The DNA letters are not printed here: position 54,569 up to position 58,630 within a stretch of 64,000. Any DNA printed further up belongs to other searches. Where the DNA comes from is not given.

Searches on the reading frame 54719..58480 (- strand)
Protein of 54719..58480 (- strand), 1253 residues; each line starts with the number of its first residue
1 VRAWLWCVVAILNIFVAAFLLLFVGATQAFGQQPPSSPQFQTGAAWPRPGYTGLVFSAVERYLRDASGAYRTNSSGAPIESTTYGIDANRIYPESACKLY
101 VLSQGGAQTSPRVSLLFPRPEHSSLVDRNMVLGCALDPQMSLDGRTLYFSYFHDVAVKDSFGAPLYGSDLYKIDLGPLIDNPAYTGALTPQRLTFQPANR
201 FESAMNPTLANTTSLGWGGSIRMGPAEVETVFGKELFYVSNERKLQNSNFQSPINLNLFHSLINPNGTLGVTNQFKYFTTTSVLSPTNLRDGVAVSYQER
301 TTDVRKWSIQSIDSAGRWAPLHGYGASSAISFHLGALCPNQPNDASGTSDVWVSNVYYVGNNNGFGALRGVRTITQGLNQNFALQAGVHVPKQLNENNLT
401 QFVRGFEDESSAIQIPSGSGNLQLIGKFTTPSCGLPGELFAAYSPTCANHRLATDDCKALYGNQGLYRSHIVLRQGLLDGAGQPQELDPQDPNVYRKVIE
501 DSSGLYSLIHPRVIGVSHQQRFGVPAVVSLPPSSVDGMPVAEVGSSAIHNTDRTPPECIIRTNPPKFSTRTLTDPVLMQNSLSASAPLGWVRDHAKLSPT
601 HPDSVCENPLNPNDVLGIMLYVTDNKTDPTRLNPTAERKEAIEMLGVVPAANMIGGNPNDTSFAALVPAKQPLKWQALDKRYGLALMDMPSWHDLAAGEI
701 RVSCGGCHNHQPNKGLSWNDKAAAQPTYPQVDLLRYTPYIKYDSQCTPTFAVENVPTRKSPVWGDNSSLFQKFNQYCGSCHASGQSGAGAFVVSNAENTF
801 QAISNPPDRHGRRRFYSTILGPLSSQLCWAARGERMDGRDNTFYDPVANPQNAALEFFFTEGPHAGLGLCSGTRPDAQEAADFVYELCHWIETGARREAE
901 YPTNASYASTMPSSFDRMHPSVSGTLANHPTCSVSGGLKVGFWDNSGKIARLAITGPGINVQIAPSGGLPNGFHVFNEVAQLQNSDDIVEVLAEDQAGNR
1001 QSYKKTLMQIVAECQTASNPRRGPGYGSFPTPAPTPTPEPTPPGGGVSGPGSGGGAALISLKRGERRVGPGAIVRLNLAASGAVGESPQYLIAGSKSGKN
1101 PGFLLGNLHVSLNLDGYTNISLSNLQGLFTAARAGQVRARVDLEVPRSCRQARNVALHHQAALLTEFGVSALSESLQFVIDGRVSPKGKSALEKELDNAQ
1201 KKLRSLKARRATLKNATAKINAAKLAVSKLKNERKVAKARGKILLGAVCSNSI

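Call 69: search_protein_families(library=pfam, proteins=[window:54719-58480:-], max_evalue=0.001)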
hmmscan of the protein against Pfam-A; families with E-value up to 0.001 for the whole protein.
window:54719-58480:- (1253 aa): 1 family
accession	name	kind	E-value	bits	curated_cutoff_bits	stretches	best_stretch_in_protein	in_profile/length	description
PF18582.6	HZS_alpha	-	4e-05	24.5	26.6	1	659-709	50-98/98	Hydrazine synthase alpha subunit middle domain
